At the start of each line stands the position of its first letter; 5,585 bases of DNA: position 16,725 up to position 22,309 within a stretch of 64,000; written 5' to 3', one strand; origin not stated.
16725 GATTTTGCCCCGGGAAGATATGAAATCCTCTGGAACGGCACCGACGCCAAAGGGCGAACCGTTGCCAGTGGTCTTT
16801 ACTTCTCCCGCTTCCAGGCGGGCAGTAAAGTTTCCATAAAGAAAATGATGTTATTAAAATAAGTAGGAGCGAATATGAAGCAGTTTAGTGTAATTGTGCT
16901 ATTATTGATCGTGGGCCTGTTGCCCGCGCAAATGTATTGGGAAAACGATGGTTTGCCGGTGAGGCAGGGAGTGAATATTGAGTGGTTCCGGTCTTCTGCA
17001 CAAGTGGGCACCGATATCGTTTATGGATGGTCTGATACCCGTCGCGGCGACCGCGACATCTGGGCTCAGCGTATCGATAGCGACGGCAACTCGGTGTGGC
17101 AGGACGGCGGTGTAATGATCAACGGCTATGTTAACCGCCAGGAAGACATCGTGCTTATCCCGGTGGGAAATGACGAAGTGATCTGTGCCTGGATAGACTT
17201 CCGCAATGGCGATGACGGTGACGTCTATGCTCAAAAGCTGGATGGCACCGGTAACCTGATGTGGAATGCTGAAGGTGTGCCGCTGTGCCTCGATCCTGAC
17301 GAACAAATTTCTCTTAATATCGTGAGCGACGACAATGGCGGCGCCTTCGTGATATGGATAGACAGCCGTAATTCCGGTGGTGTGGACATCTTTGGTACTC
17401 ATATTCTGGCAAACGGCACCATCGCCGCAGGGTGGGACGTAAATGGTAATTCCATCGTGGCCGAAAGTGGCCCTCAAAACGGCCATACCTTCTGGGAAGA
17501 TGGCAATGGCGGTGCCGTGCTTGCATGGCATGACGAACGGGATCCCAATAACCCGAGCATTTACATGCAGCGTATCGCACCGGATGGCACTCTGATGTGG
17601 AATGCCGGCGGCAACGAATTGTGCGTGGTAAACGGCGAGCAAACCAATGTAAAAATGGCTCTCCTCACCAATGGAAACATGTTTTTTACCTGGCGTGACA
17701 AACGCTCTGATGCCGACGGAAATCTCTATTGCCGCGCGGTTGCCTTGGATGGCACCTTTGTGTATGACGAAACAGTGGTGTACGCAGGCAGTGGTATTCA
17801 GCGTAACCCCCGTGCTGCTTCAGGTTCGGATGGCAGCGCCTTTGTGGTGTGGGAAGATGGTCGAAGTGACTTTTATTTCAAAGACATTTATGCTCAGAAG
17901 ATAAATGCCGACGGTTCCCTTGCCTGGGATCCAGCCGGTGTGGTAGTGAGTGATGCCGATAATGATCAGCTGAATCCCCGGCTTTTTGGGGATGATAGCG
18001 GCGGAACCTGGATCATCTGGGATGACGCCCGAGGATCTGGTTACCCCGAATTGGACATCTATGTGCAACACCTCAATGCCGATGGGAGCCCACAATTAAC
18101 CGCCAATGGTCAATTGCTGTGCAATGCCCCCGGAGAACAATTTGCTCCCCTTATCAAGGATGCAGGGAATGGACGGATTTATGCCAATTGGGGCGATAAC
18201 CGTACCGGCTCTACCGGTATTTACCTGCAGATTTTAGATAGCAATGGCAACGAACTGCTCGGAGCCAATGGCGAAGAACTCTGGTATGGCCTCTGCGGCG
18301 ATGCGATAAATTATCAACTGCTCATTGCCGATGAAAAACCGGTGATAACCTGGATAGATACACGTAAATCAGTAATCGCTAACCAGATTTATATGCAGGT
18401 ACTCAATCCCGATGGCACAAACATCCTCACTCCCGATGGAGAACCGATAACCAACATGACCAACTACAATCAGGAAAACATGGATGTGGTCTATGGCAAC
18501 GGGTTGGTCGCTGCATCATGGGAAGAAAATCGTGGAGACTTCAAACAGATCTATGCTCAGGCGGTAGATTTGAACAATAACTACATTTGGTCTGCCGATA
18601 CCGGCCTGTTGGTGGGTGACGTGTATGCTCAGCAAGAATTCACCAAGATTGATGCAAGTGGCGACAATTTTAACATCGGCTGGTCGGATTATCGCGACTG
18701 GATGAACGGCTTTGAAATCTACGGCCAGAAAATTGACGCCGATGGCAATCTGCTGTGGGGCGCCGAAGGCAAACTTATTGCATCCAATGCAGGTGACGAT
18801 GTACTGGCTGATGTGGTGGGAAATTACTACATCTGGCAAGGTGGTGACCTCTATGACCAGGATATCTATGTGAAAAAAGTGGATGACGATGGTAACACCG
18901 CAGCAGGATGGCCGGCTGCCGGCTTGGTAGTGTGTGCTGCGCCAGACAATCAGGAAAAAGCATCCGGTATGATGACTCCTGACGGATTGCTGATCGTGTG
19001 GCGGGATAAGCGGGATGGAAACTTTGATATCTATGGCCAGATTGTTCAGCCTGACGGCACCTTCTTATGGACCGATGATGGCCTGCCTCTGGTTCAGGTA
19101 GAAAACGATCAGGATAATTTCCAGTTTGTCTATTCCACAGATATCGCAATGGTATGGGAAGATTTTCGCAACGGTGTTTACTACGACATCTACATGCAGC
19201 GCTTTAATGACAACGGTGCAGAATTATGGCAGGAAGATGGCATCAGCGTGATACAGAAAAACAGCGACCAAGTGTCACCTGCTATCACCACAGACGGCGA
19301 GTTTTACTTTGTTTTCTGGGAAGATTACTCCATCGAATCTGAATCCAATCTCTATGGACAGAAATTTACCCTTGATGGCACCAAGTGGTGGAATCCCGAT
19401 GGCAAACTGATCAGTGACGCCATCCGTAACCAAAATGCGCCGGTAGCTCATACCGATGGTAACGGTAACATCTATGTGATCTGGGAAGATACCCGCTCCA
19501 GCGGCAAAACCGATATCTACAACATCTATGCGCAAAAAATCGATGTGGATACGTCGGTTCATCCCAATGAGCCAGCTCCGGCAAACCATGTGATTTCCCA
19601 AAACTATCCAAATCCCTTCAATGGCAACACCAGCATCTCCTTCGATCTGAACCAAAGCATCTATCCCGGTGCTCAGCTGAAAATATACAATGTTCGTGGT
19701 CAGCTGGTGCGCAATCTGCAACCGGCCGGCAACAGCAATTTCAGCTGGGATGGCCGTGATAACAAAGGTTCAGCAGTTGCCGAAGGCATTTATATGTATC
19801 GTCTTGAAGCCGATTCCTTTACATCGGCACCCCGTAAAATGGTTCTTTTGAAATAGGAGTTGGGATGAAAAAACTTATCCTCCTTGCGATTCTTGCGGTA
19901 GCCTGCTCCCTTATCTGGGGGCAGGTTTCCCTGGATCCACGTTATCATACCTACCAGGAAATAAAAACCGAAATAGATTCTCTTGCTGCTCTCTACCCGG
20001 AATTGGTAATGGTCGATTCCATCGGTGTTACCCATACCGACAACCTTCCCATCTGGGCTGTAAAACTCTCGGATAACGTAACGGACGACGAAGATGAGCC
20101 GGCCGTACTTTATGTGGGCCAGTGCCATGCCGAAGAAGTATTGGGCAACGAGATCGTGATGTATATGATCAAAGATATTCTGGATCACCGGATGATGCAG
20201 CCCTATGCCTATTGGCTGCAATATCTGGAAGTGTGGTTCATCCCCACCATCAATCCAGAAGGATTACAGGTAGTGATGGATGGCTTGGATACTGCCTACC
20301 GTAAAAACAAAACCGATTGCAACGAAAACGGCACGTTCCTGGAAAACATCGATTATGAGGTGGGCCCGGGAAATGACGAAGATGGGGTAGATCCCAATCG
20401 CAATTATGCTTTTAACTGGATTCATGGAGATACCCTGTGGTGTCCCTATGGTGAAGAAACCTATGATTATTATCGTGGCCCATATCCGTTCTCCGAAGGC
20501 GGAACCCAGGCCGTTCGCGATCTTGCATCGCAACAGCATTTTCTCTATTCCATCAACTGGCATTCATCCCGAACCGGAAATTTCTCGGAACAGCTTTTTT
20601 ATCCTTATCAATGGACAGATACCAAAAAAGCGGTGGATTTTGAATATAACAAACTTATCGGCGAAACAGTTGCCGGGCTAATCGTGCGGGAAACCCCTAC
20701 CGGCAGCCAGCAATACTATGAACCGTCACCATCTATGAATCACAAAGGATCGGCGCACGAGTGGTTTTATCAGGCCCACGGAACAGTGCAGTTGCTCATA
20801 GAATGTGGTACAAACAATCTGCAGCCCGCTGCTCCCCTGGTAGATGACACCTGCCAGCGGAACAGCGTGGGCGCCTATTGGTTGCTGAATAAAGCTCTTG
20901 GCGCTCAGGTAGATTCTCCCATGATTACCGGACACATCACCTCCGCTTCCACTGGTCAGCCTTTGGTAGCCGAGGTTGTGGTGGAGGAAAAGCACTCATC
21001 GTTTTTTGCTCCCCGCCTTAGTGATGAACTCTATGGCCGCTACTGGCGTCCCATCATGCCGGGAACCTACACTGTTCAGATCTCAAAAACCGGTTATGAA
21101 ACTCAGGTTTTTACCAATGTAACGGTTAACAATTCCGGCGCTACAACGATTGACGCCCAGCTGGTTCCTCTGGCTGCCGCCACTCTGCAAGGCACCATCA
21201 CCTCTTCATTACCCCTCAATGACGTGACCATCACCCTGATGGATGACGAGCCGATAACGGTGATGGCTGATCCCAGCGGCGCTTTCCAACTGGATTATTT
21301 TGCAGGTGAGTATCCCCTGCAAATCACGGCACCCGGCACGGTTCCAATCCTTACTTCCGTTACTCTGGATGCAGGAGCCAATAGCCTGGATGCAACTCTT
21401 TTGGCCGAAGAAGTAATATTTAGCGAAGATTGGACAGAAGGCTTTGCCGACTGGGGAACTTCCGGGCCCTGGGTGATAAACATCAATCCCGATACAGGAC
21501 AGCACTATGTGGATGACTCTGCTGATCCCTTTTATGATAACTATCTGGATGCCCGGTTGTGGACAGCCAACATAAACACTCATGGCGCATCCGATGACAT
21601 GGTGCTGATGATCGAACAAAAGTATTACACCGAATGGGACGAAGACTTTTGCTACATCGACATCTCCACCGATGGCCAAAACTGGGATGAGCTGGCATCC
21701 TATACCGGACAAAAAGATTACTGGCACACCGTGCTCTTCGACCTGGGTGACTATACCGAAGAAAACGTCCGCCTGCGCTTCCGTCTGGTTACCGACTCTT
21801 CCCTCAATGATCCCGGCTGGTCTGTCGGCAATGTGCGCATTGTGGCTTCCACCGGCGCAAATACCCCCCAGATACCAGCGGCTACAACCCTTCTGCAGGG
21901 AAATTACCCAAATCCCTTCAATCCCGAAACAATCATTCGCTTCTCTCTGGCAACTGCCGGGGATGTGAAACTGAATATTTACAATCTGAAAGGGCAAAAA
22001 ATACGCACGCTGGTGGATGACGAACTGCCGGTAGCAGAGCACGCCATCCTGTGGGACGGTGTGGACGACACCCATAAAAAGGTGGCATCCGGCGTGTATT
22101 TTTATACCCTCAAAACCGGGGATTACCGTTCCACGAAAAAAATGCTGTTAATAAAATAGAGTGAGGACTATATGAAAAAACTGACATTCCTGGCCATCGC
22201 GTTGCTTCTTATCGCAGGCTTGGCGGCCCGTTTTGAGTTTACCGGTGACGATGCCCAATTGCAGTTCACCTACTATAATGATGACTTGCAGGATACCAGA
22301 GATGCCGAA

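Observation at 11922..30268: Nine co-directional, near-abutting genes couple four giant T9SS-tailed surface proteins to a poly-gamma-glutamate synthase module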

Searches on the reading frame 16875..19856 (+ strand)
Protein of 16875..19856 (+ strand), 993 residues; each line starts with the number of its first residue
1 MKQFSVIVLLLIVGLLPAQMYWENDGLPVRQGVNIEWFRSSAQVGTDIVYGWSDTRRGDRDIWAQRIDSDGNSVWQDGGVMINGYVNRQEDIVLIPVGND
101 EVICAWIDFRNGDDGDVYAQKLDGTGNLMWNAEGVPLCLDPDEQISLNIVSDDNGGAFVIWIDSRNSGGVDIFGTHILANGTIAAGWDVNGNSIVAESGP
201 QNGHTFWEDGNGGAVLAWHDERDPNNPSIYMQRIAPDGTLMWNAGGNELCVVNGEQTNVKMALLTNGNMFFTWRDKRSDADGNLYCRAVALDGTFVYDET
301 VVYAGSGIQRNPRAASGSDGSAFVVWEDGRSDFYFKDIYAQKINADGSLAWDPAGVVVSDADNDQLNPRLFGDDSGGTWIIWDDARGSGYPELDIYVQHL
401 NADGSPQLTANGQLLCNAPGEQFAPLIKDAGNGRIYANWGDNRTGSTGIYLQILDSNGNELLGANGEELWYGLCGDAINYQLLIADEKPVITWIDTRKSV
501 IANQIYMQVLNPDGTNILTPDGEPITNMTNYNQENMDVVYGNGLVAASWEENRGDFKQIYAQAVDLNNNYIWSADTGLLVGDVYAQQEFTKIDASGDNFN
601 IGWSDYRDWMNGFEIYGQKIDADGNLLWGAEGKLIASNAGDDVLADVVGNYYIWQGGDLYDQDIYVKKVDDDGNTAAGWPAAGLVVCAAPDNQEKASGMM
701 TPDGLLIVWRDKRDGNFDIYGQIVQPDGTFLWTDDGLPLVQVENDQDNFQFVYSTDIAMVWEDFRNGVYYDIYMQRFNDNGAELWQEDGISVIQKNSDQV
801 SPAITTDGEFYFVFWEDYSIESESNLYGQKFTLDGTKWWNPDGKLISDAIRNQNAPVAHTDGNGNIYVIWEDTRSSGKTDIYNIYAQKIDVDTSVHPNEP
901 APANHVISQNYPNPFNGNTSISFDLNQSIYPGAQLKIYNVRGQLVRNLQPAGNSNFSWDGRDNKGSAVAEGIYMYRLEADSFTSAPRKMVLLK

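Call 3: search_protein_families(library=pfam, proteins=[window:16875-19856:+], max_evalue=0.01)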
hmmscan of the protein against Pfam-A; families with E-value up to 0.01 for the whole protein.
window:16875-19856:+ (993 aa): 4 families
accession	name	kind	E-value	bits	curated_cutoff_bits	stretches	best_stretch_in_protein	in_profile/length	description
PF13860.13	FlgD_ig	-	6.1e-11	42.6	27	1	915-980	6-76/79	FlgD Ig-like domain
PF18962.6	Por_Secre_tail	-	6.2e-07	30.1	27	1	911-990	2-74/75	Secretion system C-terminal sorting domain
PF04616.20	Glyco_hydro_43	-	1.6e-06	28.1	32.2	0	787-913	109-237/288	Glycosyl hydrolases family 43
PF13585.12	CHU_C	-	1.1e-05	25.9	27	1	925-979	20-72/86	CHU_C Type IX secretion signal domain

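Call 4: search_protein_families(library=ncbifam, proteins=[window:16875-19856:+], max_evalue=0.01)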
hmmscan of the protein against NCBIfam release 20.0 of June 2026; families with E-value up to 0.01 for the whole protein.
window:16875-19856:+ (993 aa): 5 families
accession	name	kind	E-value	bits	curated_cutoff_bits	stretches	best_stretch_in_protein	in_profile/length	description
NF033707.1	T9SS_sortase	equivalog_domain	4.4e-10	37.9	420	1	909-981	1000-1079/1095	type IX secretion system sortase PorU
TIGR04183.1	Por_Secre_tail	domain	4.1e-07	29.9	23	1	911-985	2-66/72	T9SS type A sorting domain-containing protein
NF005176.1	PRK06655.1-1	equivalog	1.7e-06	28.1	230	1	931-980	97-150/197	flagellar hook assembly protein FlgD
NF009453.0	PRK12813.1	equivalog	0.00096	18.7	264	1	933-979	126-173/223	flagellar basal body rod modification protein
TIGR04275.1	beta_prop_Msarc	repeat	0.0056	16.4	85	1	706-720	20-34/40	beta-propeller repeat protein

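Call 54: search_solved_structures(query=window:16875-19856:+, max_evalue=1)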
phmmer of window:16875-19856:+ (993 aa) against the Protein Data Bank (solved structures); distinct sequences matched with E-value up to 1: 6.
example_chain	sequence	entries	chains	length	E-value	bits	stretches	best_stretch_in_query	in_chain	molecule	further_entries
3osv_A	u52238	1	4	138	0.057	14.7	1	934-978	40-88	Flagellar basal-body rod modification protein FlgD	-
4wyb_B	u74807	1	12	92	0.31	12.2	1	624-677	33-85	Bud site selection protein 6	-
4zzf_A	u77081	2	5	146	0.4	11.9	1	915-979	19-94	Flagellar basal body rod modification protein | Basal-body rod modification protein FlgD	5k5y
4zzk_A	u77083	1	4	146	0.4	11.9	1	915-979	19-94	Basal-body rod modification protein FlgD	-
8glk_D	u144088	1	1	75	0.56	11.4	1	911-986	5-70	Endonuclease I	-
6ak2_A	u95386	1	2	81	0.99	10.6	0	135-190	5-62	Syntenin-1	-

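Call 55: search_protein_families(library=pfam, proteins=[window:16875-19856:+], max_evalue=5)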
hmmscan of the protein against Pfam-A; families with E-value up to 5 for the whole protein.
window:16875-19856:+ (993 aa): 7 families
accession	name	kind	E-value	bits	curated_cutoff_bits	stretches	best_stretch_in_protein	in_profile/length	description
PF13860.13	FlgD_ig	-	6.1e-11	42.6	27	1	915-980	6-76/79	FlgD Ig-like domain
PF18962.6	Por_Secre_tail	-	6.2e-07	30.1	27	1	911-990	2-74/75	Secretion system C-terminal sorting domain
PF04616.20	Glyco_hydro_43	-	1.6e-06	28.1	32.2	2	787-913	109-237/288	Glycosyl hydrolases family 43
PF13585.12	CHU_C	-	1.1e-05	25.9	27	1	925-979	20-72/86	CHU_C Type IX secretion signal domain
PF24253.1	DUF7454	-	0.039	14.3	27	1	40-87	7-53/59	Domain of unknown function (DUF7454)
PF07676.18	PD40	-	0.12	12.8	20.9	1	701-720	17-37/38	WD40-like Beta Propeller Repeat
PF04571.19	Lipin_N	-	0.19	12.2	25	1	251-275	64-88/103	lipin, N-terminal conserved region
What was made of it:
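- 16875..19856 (+): g2: 993-aa T9SS cargo with no recognised catalytic domain. There is a weak GH43-like/beta-propeller signal at 787-913, internally repetitive sequence, and a type A sorting tail. Calls 3, 4, 54, 55.
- Tried and rejected: g2 gave no usable domain or PDB hit beyond its sorting tail and a sub-threshold GH43-like stretch (calls 54, 55).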

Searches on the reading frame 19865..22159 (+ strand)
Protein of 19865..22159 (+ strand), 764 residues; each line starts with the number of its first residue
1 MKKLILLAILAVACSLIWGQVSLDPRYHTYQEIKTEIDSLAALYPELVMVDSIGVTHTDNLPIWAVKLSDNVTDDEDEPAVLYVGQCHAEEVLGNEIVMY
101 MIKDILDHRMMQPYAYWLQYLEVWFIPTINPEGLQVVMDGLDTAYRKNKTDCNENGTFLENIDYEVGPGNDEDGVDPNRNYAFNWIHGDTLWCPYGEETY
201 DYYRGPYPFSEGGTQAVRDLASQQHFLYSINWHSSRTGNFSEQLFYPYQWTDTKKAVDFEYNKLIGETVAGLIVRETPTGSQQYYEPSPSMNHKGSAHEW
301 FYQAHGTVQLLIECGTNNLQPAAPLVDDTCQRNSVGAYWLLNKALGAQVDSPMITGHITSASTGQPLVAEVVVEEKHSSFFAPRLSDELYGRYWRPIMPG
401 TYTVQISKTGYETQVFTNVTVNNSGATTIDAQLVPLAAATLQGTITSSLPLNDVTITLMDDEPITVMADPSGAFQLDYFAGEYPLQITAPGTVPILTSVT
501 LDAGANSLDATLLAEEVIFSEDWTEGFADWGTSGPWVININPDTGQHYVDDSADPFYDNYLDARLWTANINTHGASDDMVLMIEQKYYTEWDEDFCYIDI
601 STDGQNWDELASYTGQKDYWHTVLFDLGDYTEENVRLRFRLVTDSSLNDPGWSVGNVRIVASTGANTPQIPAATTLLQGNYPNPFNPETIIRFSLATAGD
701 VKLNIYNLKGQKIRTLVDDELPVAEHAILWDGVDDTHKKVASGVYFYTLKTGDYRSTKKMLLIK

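Call 3: search_protein_families(library=pfam, proteins=[window:19865-22159:+], max_evalue=0.01)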
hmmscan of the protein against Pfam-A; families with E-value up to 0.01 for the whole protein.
window:19865-22159:+ (764 aa): 8 families
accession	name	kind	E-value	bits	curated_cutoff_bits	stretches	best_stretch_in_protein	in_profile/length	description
PF00246.29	Peptidase_M14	-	5.9e-34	118.4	21.6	1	35-318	3-265/286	Zinc carboxypeptidase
PF13620.12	CarboxypepD_reg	-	1.5e-18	67.3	32.3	2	354-433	2-81/82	Carboxypeptidase regulatory-like domain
PF13715.12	CarbopepD_reg_2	-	3.6e-07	30.6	32.2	0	354-429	1-72/88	CarboxypepD_reg-like domain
PF18962.6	Por_Secre_tail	-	6.3e-06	26.8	27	1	681-760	2-73/75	Secretion system C-terminal sorting domain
PF08308.17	PEGA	-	1.5e-05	25.3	20.8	0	397-435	32-69/71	PEGA domain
PF13860.13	FlgD_ig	-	1.7e-05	25.1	27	1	696-750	20-74/79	FlgD Ig-like domain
PF20773.4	InhA-like_MAM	-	2.7e-05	24.2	26.9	1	594-660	97-163/191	Immune inhibitor A-like, MAM domain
PF13585.12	CHU_C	-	0.00073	20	27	1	697-759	25-81/86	CHU_C Type IX secretion signal domain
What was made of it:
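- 19865..22159 (+): g3: 764-aa T9SS cargo. An M14 zinc carboxypeptidase (carboxypeptidase-T-like) with a CarboxypepD_reg domain, a MAM-like domain and a sorting tail. PF00246 at 118 bits (call 3).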

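Call 4: search_protein_families(library=ncbifam, proteins=[window:19865-22159:+], max_evalue=0.01)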
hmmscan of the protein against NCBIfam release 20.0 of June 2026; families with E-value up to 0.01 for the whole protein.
window:19865-22159:+ (764 aa): 7 families
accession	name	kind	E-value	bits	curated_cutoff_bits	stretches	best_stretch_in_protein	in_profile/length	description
TIGR04183.1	Por_Secre_tail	domain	1.8e-09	37.4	23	1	681-761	2-70/72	T9SS type A sorting domain-containing protein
NF033707.1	T9SS_sortase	equivalog_domain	7.5e-08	30.5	420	1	679-752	1000-1078/1095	type IX secretion system sortase PorU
NF052323.1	T9SSA_dep_M6i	equivalog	2.3e-07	29.1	600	1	680-753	960-1027/1043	T9SS-dependent M6-like inactivated metalloprotease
NF038113.1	T9SSA_dep_M36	equivalog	6.3e-05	21.3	885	1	679-762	794-868/869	T9SS-dependent M36 family metallopeptidase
NF038111.1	rhom_dep_M36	equivalog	0.00025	18.6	1700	1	604-661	1106-1165/1315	rhombosortase-dependent M36 family metallopeptidase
NF005176.1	PRK06655.1-1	equivalog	0.00039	20.4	230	1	697-752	95-150/197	flagellar hook assembly protein FlgD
NF038112.1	myxo_dep_M36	subfamily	0.0039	14.3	1500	1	619-663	1125-1170/1604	myxosortase-dependent M36 family metallopeptidase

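Call 24: search_solved_structures(query=window:19865-22159:+, max_evalue=0.001, show_alignments=1)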
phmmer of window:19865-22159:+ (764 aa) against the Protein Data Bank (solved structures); distinct sequences matched with E-value up to 0.001: 28.
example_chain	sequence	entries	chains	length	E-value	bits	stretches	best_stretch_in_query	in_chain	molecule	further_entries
3prt_A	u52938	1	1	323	1.6e-20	76.1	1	22-319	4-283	Carboxypeptidase T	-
4iav_A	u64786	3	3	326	1.6e-20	76.1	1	22-319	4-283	Carboxypeptidase T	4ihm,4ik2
3v38_A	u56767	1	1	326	2.4e-20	75.5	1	22-322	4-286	Carboxypeptidase T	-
6f6q_A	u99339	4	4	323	2.6e-20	75.4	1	22-322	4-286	Carboxypeptidase T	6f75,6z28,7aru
7aqp_A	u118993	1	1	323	2.9e-20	75.3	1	22-322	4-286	Carboxypeptidase T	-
3qnv_A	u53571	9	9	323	3.4e-20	75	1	22-319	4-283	Carboxypeptidase T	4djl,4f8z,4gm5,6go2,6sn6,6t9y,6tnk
1obr_A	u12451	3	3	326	3.5e-20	75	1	22-319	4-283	CARBOXYPEPTIDASE T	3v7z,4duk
8qvo_A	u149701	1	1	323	8.3e-20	73.7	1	22-322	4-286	Carboxypeptidase T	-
6f79_A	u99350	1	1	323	8.8e-20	73.7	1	22-319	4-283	Carboxypeptidase T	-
3mn8_A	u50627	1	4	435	1.7e-12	49.6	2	24-140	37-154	LP15968p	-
1h8l_A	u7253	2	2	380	3.6e-10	41.9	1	23-159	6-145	CARBOXYPEPTIDASE GP180 RESIDUES 503-882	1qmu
2pcu_A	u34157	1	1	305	3.3e-09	38.7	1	26-303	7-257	Carboxypeptidase A4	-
2bo9_A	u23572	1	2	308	3.4e-09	38.7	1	26-303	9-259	CARBOXYPEPTIDASE A4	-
4a94_A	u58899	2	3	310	3.4e-09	38.6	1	26-303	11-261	CARBOXYPEPTIDASE A4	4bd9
9j6z_A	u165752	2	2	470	5.8e-09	37.9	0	388-446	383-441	Carboxypeptidase D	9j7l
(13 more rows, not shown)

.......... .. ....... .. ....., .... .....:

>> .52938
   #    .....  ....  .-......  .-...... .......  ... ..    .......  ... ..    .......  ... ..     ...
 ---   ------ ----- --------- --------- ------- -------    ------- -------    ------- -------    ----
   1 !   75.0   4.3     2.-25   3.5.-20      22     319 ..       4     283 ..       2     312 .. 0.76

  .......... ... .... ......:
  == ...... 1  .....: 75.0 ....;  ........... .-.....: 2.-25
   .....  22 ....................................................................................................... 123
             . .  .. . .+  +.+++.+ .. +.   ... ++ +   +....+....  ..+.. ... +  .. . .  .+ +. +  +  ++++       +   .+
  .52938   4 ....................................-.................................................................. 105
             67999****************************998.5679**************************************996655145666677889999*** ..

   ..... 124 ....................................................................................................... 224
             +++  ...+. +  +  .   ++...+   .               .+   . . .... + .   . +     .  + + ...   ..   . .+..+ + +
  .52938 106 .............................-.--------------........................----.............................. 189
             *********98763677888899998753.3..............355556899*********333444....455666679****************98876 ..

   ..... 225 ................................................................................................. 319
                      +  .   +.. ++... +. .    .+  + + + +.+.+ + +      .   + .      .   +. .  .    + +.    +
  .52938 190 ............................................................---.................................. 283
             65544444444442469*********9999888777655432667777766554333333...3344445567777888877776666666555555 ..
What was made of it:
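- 19865..22159 (+): A WHS motif offset from the printed alignment could supply the third zinc ligand; that is my reading (call 24).
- On Peptidase family M14: HAEE, NRN and the catalytic E align with carboxypeptidase T. A WHS motif offset from the printed alignment could supply the third zinc ligand; that is my reading (call 24).
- M14 keeps HxxE, NRN and the catalytic Glu in the printed alignment (call 24).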
